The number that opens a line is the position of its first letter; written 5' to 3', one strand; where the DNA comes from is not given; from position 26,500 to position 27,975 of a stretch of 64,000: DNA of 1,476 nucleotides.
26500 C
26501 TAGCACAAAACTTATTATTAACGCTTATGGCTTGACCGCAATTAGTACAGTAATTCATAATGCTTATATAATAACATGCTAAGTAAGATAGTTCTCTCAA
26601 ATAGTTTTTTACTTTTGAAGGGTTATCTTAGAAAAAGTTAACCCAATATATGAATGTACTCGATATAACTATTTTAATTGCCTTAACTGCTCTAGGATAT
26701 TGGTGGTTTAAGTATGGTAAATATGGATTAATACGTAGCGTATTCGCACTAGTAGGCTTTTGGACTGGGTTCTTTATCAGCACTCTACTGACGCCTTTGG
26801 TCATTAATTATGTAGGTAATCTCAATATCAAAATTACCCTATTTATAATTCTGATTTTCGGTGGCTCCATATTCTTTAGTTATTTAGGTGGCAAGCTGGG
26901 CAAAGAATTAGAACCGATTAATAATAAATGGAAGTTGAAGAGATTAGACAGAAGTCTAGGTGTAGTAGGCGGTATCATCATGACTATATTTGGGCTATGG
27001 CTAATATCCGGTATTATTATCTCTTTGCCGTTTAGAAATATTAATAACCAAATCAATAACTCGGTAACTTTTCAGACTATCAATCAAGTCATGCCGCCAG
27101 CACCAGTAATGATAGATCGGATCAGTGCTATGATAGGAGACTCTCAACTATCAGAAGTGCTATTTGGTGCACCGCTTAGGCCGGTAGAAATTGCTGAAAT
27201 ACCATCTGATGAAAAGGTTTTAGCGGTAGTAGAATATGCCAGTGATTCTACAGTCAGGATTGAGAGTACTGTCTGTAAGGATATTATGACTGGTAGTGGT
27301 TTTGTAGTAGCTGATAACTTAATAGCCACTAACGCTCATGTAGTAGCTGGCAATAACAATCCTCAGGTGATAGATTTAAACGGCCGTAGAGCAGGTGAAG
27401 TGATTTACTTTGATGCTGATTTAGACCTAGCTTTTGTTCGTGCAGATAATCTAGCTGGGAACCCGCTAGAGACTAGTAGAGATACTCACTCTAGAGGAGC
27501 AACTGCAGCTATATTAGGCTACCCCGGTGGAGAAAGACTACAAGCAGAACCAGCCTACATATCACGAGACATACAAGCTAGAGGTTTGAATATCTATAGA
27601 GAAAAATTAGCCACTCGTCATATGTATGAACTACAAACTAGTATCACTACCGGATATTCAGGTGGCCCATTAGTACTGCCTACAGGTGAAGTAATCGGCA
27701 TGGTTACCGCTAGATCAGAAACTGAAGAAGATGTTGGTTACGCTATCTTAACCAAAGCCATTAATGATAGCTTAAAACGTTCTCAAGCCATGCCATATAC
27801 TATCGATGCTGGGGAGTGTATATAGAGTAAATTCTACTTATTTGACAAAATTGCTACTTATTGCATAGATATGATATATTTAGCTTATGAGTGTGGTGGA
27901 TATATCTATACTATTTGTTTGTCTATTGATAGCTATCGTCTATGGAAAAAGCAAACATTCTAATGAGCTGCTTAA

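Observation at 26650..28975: Tandem paralogous CvpA-fused trypsin-like serine proteases (MarP/Rv3671c architecture)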

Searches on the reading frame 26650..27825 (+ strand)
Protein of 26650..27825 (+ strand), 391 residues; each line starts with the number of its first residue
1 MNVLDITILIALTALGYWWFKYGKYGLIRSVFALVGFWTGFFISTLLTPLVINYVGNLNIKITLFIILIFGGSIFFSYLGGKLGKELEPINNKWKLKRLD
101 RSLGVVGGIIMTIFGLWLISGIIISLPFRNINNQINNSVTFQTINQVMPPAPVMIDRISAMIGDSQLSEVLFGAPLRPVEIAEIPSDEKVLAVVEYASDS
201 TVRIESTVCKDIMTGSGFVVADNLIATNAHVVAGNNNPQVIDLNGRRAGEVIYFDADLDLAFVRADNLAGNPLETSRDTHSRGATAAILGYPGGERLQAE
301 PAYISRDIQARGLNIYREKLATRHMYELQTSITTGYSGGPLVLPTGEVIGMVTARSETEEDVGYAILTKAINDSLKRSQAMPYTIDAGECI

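Call 3: search_protein_families(library=pfam, proteins=[window:26650-27825:+], max_evalue=0.1)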
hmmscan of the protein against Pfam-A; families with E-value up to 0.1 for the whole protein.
window:26650-27825:+ (391 aa): 4 families
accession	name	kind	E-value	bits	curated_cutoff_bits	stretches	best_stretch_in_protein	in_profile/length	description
PF13365.12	Trypsin_2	-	2.3e-21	77.5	27.6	1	215-351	1-144/144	Trypsin-like peptidase domain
PF02674.22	Colicin_V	-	1.7e-09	38.2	29.3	1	25-148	19-143/144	Colicin V production protein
PF00089.32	Trypsin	-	2.9e-08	34.2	20.6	1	215-368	27-211/220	Trypsin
PF02907.21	Peptidase_S29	-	0.049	13.8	25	1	329-358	102-131/149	Hepatitis C virus NS3 protease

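Call 4: search_protein_families(library=ncbifam, proteins=[window:26650-27825:+], max_evalue=0.1)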
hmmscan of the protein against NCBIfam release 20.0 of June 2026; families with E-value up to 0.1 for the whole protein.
window:26650-27825:+ (391 aa): 12 families
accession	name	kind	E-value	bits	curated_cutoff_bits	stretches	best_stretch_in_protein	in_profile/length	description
NF033740.0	MarP_fam_protase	equivalog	7.4e-81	272.1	250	1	24-390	18-389/390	MarP family serine protease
NF047968.1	SerProtHtrA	equivalog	6e-15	55.5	470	1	194-367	59-245/357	serine protease HtrA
NF041521.1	HhoA_HhoB_HtrA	equivalog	1.2e-14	54.4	450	1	213-372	57-220/335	HhoA/HhoB/HtrA family serine endopeptidase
TIGR02037.1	degP_htrA_DO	subfamily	2.4e-10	40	416.2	1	212-371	59-220/434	Do family serine endopeptidase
NF040960.1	MamE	equivalog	6e-07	28.4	800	1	214-354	123-266/659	magnetosome formation protease MamE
NF050055.1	SerProtHtrAMycob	equivalog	1.8e-06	27.1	800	1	189-367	203-395/502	serine protease HtrA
TIGR02038.1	protease_degS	equivalog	2.1e-06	27.1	422.95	1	214-365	79-228/351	outer membrane-stress sensor serine endopeptidase DegS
NF008147.1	PRK10898.1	equivalog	2.9e-05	23.4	408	1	193-369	58-238/352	outer membrane-stress sensor serine endopeptidase DegS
NF053637.1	SerProtHtrAspr2045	equivalog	7.4e-05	21.8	650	1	224-366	118-270/394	serine protease HtrA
NF008189.1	PRK10942.1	equivalog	0.00067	18.2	720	1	215-355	115-255/477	serine endoprotease DegP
NF007526.1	PRK10139.1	equivalog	0.0019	16.9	756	1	215-366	93-247/456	serine endoprotease DegQ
NF011527.0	PRK14968.1-1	equivalog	0.077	12.7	242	0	205-252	34-81/192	putative methyltransferase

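Call 6: search_solved_structures(query=window:26650-27825:+, show_alignments=2, max_evalue=0.001)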
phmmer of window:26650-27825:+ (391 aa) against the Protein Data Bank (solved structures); distinct sequences matched with E-value up to 0.001: 46.
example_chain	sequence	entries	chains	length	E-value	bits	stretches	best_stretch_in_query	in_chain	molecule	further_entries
3k6y_A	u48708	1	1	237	1.7e-26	96.3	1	165-379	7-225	POSSIBLE MEMBRANE-ASSOCIATED SERINE PROTEASE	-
3k6z_A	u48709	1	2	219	2.9e-26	95.6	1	194-379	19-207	POSSIBLE MEMBRANE-ASSOCIATED SERINE PROTEASE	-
3lt3_A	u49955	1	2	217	8.9e-26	94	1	195-379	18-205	POSSIBLE MEMBRANE-ASSOCIATED SERINE PROTEASE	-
5to1_A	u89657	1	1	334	2.8e-09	39.7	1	212-378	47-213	Serine protease HTRA2, mitochondrial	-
5tny_A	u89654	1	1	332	1.1e-08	37.7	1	212-378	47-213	Serine protease HTRA2, mitochondrial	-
5tnz_A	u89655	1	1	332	1.1e-08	37.7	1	212-378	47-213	Serine protease HTRA2, mitochondrial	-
5m3n_A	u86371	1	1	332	1.1e-08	37.7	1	212-378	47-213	Serine protease HTRA2, mitochondrial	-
5m3o_A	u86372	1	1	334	1.2e-08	37.6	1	212-378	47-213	Serine protease HTRA2, mitochondrial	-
5wyn_A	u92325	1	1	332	1.6e-08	37.2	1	212-378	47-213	Serine protease HTRA2, mitochondrial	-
5to0_A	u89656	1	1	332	1.6e-08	37.2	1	212-378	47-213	Serine protease HTRA2, mitochondrial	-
5fht_A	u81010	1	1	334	1.7e-08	37.1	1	212-378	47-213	Serine protease HTRA2, mitochondrial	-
1lcy_A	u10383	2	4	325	2.8e-08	36.4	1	212-378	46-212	HtrA2 serine protease | Serine protease HTRA2, mitochondrial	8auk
8e2k_X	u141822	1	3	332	3e-08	36.3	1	212-378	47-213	Serine protease HTRA2, mitochondrial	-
7vge_A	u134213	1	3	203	3.1e-08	36.2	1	212-355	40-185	Serine protease HTRA2, mitochondrial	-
3nwu_A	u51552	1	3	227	3.5e-08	36.1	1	212-371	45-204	Serine protease HTRA1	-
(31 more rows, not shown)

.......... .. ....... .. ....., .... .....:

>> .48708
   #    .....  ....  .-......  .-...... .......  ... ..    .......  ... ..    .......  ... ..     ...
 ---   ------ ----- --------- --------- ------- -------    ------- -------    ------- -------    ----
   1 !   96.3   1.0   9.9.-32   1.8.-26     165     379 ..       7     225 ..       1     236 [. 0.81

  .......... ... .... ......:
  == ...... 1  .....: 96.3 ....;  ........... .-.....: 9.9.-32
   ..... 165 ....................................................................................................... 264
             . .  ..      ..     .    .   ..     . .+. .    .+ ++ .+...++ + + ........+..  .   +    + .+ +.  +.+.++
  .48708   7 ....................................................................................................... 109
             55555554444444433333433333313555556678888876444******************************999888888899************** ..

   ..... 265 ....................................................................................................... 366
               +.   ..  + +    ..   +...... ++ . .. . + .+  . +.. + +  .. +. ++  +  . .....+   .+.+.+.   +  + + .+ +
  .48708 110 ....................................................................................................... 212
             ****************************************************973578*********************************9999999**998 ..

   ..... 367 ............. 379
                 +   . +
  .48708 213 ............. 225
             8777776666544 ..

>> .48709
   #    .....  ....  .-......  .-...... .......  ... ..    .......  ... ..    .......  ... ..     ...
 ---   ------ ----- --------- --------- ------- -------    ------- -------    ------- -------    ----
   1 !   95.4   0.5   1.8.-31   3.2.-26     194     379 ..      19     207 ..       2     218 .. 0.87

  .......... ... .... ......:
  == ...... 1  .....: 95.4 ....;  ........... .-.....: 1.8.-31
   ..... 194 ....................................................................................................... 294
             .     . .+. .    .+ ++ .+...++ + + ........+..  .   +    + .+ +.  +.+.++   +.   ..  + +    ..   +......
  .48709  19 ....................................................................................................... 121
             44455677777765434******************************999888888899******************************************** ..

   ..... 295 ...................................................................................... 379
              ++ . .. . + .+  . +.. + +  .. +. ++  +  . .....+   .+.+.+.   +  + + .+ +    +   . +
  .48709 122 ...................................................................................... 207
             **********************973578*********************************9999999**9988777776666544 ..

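Call 11: find_homologous_proteins(query=window:26650-27825:+)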
Query window:26650-27825:+ (391 aa): 457 proteins with E <= 0.001 among 8000 candidates; the best 120 are listed.
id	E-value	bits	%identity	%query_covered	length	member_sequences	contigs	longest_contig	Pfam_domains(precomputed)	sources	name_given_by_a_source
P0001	1.4e-255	865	100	100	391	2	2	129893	PF13365.13,PF02674.23,PF00089.33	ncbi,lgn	ncbi:MAG: MarP family serine protease [Candidatus Saccharimonadales bacterium]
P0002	1.5e-202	691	84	92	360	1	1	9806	PF13365.13,PF02674.23,PF00089.33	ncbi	ncbi:MAG: MarP family serine protease, partial [Candidatus Saccharimonadales bacterium]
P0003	1.6e-185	635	71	100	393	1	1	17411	PF13365.13,PF02674.23,PF00089.33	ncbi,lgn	-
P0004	1.3e-93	332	42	100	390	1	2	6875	PF13365.13,PF02674.23,PF00089.33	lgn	-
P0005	3.3e-92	327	42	100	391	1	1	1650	PF13365.13,PF02674.23,PF00089.33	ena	-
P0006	1.1e-88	316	39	100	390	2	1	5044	PF13365.13,PF02674.23,PF00089.33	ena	-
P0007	1.1e-86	309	40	100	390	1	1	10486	PF13365.13,PF02674.23,PF00089.33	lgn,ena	-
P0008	8.1e-86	306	40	100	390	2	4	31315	PF13365.13,PF02674.23,PF00089.33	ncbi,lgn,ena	-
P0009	2.2e-85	305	39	99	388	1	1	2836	PF13365.13,PF02674.23,PF00089.33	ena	-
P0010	1.0e-78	283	39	100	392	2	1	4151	PF13365.13,PF02674.23,PF00089.33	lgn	-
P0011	1.0e-73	267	38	100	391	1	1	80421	PF13365.13,PF02674.23,PF00089.33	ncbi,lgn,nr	ncbi:MarP family serine protease [Candidatus Saccharibacteria bacterium]|nr:MarP family serine prote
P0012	2.7e-72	262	35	100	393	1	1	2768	PF13365.13,PF10459.16,PF02674.23,PF00089.33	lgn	-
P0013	4.3e-72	261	37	96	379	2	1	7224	PF13365.13,PF02674.23,PF00089.33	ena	-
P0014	5.3e-71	258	35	100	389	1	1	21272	PF13365.13,PF02674.23,PF00089.33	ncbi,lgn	-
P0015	3.0e-70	255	35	98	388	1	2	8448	PF13365.13,PF02674.23,PF00089.33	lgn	-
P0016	3.4e-69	252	36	100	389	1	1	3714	PF13365.13,PF02674.23,PF00089.33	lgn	-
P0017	9.1e-68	247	37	99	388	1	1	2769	PF13365.13,PF02674.23,PF00089.33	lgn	-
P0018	1.2e-67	247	37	100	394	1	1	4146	PF13365.13,PF02674.23,PF00089.33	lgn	-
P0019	1.3e-67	247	34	100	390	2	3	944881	PF13365.13,PF10459.16,PF02674.23,PF00089.33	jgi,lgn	-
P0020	9.7e-67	244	34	100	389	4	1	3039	PF13365.13,PF02674.23,PF00089.33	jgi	jgi:S1-C subfamily serine protease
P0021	1.2e-66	243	34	100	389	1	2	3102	PF13365.13,PF02674.23,PF00089.33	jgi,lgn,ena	-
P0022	1.3e-64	237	36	94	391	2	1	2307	PF13365.13,PF02674.23,PF00089.33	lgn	-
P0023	2.5e-64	236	34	99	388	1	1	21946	PF13365.13,PF02674.23,PF00089.33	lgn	-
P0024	3.7e-64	235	35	99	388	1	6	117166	PF13365.13,PF02674.23,PF00089.33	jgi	jgi:S1-C subfamily serine protease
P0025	3.7e-64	235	34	99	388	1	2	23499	PF13365.13,PF02674.23,PF00089.33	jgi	jgi:S1-C subfamily serine protease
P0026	9.0e-64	234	35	94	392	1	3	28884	PF13365.13,PF02674.23,PF00089.33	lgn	-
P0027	1.3e-63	233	34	100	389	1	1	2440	PF13365.13,PF02674.23,PF00089.33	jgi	jgi:S1-C subfamily serine protease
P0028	3.7e-63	232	34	98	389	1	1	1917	PF13365.13,PF02674.23,PF00089.33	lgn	-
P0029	4.5e-63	232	34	100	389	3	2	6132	PF13365.13,PF02674.23,PF00089.33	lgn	-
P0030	5.0e-63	231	35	95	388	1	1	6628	PF13365.13,PF02674.23,PF00089.33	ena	-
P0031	5.7e-63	231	38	83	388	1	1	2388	PF13365.13,PF02674.23,PF00089.33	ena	-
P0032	6.3e-62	228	34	99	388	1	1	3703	PF13365.13,PF02674.23,PF00089.33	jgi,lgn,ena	-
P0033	1.2e-61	227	34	94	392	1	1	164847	PF13365.13,PF02674.23,PF00089.33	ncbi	ncbi:MAG: MarP family serine protease [Candidatus Saccharimonadales bacterium]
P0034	2.5e-61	226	34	100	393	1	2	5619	PF13365.13,PF02674.23,PF00089.33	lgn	-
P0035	2.6e-61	226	34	94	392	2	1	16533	PF13365.13,PF02674.23,PF00089.33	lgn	-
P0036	3.0e-61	226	33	99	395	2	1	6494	PF13365.13,PF02674.23,PF00089.33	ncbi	-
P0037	4.6e-61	225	33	99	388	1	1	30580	PF13365.13,PF02674.23,PF00089.33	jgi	jgi:S1-C subfamily serine protease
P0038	2.0e-60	223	34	98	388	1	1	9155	PF13365.13,PF02674.23,PF00089.33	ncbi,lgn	ncbi:MAG: MarP family serine protease [Candidatus Saccharimonadales bacterium]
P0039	2.4e-60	223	33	100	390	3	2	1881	PF13365.13,PF02674.23,PF00089.33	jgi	-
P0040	2.4e-60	223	34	94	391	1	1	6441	PF13365.13,PF02674.23,PF00089.33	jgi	jgi:S1-C subfamily serine protease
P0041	2.6e-60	223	32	100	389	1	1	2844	PF13365.13,PF02674.23,PF00089.33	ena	-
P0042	3.1e-60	222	33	100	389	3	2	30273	PF13365.13,PF02674.23,PF00089.33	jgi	jgi:S1-C subfamily serine protease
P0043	3.6e-60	222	33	99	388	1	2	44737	PF13365.13,PF02674.23,PF00089.33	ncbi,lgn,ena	-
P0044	5.5e-60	221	33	100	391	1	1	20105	PF13365.13,PF02674.23,PF00089.33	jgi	jgi:S1-C subfamily serine protease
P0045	7.9e-60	221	34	93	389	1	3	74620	PF13365.13,PF02674.23,PF00089.33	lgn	-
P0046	8.6e-60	221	33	94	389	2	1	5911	PF13365.13,PF02674.23,PF00089.33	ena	-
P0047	1.1e-59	220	34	100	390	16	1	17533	PF13365.13,PF02674.23,PF00089.33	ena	-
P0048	1.2e-59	220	34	99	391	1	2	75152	PF13365.13,PF02674.23,PF00089.33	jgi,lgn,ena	-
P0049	2.0e-59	220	32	99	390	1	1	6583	PF13365.13,PF02674.23,PF00089.33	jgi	jgi:S1-C subfamily serine protease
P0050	2.1e-59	220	33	99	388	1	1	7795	PF13365.13,PF02674.23,PF00089.33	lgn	-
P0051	2.5e-59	219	32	99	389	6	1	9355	PF13365.13,PF02674.23,PF00089.33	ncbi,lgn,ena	-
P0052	3.1e-59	219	33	93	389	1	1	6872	PF13365.13,PF02674.23,PF00089.33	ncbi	-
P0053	3.9e-59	219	32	99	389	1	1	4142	PF13365.13,PF02674.23,PF00089.33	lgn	-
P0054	4.4e-59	218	36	100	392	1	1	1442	PF13365.13,PF02674.23,PF00089.33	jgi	jgi:S1-C subfamily serine protease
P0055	5.1e-59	218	33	87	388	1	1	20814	PF13365.13,PF02674.23,PF00089.33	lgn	-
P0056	9.0e-59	217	34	94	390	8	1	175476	PF13365.13,PF02674.23,PF00089.33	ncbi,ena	-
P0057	1.2e-58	217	33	98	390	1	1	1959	PF13365.13,PF02674.23,PF00089.33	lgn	-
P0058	1.3e-58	217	34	95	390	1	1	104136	PF13365.13,PF02674.23,PF00089.33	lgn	-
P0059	2.6e-58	216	35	95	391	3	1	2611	PF13365.13,PF02674.23,PF00089.33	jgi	jgi:S1-C subfamily serine protease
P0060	2.9e-58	216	33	100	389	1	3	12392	PF13365.13,PF02674.23,PF00089.33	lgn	-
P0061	3.3e-58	216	33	100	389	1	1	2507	PF13365.13,PF02674.23,PF00089.33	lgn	-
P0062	5.2e-58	215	33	95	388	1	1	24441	PF13365.13,PF02674.23,PF00089.33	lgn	-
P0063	6.4e-58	215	32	98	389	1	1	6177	PF13365.13,PF02674.23,PF00089.33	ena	-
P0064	6.8e-58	215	32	99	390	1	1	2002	PF13365.13,PF02674.23,PF00089.33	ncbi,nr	ncbi:MAG TPA: MarP family serine protease [Candidatus Saccharimonadales bacterium]|nr:MarP family se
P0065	7.0e-58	215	34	100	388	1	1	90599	PF13365.13,PF02674.23,PF00089.33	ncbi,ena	-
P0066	8.8e-58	214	36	82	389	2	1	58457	PF13365.13,PF02674.23,PF00089.33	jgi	jgi:S1-C subfamily serine protease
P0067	9.4e-58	214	34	94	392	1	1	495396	PF13365.13,PF02674.23,PF00089.33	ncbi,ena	-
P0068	1.0e-57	214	33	93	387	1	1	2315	PF13365.13,PF02674.23,PF00089.33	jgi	jgi:S1-C subfamily serine protease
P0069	1.4e-57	213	35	100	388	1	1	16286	PF13365.13,PF02674.23,PF00089.33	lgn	-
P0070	1.5e-57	213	34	100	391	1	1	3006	PF13365.13,PF02674.23,PF00089.33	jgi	jgi:S1-C subfamily serine protease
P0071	1.6e-57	213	33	100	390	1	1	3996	PF13365.13,PF02674.23,PF00089.33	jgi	jgi:S1-C subfamily serine protease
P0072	1.6e-57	213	32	100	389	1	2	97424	PF13365.13,PF02674.23,PF00089.33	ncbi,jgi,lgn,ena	jgi:S1-C subfamily serine protease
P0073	1.8e-57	213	32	100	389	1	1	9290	PF13365.13,PF02674.23,PF00089.33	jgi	jgi:S1-C subfamily serine protease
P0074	2.1e-57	213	35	100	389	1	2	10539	PF13365.13,PF02674.23,PF00089.33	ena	-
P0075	2.4e-57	213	32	99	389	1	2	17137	PF13365.13,PF02674.23,PF00089.33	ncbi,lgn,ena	-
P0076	3.6e-57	212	35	94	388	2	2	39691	PF13365.13,PF02674.23,PF00089.33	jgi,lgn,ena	-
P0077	8.5e-57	211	32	93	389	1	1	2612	PF13365.13,PF02674.23,PF00089.33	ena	-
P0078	1.2e-56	210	34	94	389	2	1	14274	PF13365.13,PF02674.23,PF00089.33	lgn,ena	-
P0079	1.3e-56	210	33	100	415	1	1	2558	PF13365.13,PF02674.23,PF00089.33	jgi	jgi:S1-C subfamily serine protease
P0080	2.6e-56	209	34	100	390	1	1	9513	PF13365.13,PF02674.23,PF00089.33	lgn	-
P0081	5.6e-56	208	34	100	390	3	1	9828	PF13365.13,PF02674.23,PF00089.33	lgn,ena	-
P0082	5.7e-56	208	33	100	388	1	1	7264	PF13365.13,PF02674.23,PF00089.33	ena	-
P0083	6.3e-56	208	33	94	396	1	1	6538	PF13365.13,PF02674.23,PF00089.33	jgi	jgi:S1-C subfamily serine protease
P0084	7.2e-56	208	34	94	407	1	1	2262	PF13365.13,PF02674.23,PF00089.33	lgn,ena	-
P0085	7.7e-56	208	33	100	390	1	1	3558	PF13365.13,PF02674.23,PF00089.33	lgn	-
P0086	8.3e-56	208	33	100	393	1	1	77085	PF13365.13,PF02674.23,PF00089.33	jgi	jgi:S1-C subfamily serine protease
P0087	1.3e-55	207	33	94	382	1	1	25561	PF13365.13,PF02674.23,PF00089.33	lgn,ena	-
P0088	1.4e-55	207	33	99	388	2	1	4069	PF13365.13,PF02674.23,PF00089.33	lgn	-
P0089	1.5e-55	207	33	100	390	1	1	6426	PF13365.13,PF02674.23,PF00089.33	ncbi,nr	ncbi:MAG TPA: MarP family serine protease [Candidatus Saccharimonadia bacterium]|nr:MarP family seri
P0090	1.6e-55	207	36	76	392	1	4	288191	PF13365.13,PF02674.23,PF00089.33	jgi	jgi:S1-C subfamily serine protease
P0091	1.8e-55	207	33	94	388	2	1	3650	PF13365.13,PF02674.23,PF00089.33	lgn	-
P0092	2.1e-55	206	34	94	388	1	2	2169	PF13365.13,PF02674.23,PF00089.33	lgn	-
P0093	3.5e-55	206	31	100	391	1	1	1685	PF13365.13,PF02674.23,PF00089.33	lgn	-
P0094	3.8e-55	206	36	94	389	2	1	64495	PF13365.13,PF02674.23,PF00089.33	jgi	jgi:S1-C subfamily serine protease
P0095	4.2e-55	205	33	95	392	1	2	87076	PF13365.13,PF02674.23,PF00089.33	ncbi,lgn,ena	-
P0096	4.4e-55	205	32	94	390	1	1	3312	PF13365.13,PF02674.23,PF00089.33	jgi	jgi:S1-C subfamily serine protease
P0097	8.0e-55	204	33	93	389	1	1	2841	PF13365.13,PF02674.23,PF00089.33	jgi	jgi:S1-C subfamily serine protease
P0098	9.8e-55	204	33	100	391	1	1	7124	PF13365.13,PF02674.23,PF00089.33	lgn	-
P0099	1.0e-54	204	33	100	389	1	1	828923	PF13365.13,PF02674.23,PF00089.33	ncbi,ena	-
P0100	1.1e-54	204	34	94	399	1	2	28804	PF13365.13,PF02674.23,PF00089.33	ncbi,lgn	ncbi:MAG: MarP family serine protease [Acidimicrobiales bacterium]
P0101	1.2e-54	204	35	83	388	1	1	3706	PF13365.13,PF02674.23,PF00089.33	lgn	-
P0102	1.4e-54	204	35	100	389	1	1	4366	PF13365.13,PF02674.23,PF00089.33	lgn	-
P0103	1.6e-54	203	31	99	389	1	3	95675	PF13365.13,PF02674.23,PF00089.33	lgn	-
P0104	4.9e-54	202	32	93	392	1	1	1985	PF13365.13,PF02674.23,PF00089.33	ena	-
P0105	7.5e-54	201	33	98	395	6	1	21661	PF13365.13,PF02674.23,PF00089.33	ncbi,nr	ncbi:MAG TPA: MarP family serine protease [Acidimicrobiales bacterium]|nr:MarP family serine proteas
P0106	1.0e-53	201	34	91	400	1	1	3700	PF13365.13,PF02674.23,PF00089.33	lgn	-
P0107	1.6e-53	200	32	94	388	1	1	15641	PF13365.13,PF02674.23,PF00089.33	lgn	-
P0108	1.6e-53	200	31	100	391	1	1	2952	PF13365.13,PF10459.16,PF02674.23,PF00089.33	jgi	jgi:S1-C subfamily serine protease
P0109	2.3e-53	200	32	94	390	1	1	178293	PF13365.13,PF02674.23,PF00089.33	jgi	jgi:S1-C subfamily serine protease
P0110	3.2e-53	199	31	100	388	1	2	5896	PF13365.13,PF02674.23,PF00089.33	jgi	-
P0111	3.7e-53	199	33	94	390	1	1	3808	PF13365.13,PF02674.23,PF00089.33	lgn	-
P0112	9.1e-53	198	30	100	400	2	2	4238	PF13365.13,PF02674.23,PF00089.33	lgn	-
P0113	1.2e-52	197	32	93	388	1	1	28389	PF13365.13,PF02674.23,PF00089.33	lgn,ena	-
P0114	1.5e-52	197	35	95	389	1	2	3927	PF13365.13,PF02674.23,PF00089.33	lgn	-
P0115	2.3e-52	196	31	94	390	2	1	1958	PF13365.13,PF02674.23,PF00089.33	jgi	jgi:S1-C subfamily serine protease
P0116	2.4e-52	196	31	94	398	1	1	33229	PF13365.13,PF02674.23,PF00089.33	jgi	jgi:S1-C subfamily serine protease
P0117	3.9e-52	196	32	100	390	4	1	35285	PF13365.13,PF02674.23,PF00089.33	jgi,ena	-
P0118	3.9e-52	196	32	100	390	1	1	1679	PF13365.13,PF02674.23,PF00089.33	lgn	-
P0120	1.0e-51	194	31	94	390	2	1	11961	PF13365.13,PF02674.23,PF00089.33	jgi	jgi:S1-C subfamily serine protease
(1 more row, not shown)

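Call 12: find_related_loci(query=window:26650-27825:+, collection=genome_contigs, flank=8000)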
Query window:26650-27825:+ (391 aa) in genome_contigs; peptide patterns used: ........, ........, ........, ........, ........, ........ (x = any residue, [..] = any of these).
24 stretches matched a pattern, but none encodes a relative of the query by tblastn (E <= 1e-3).
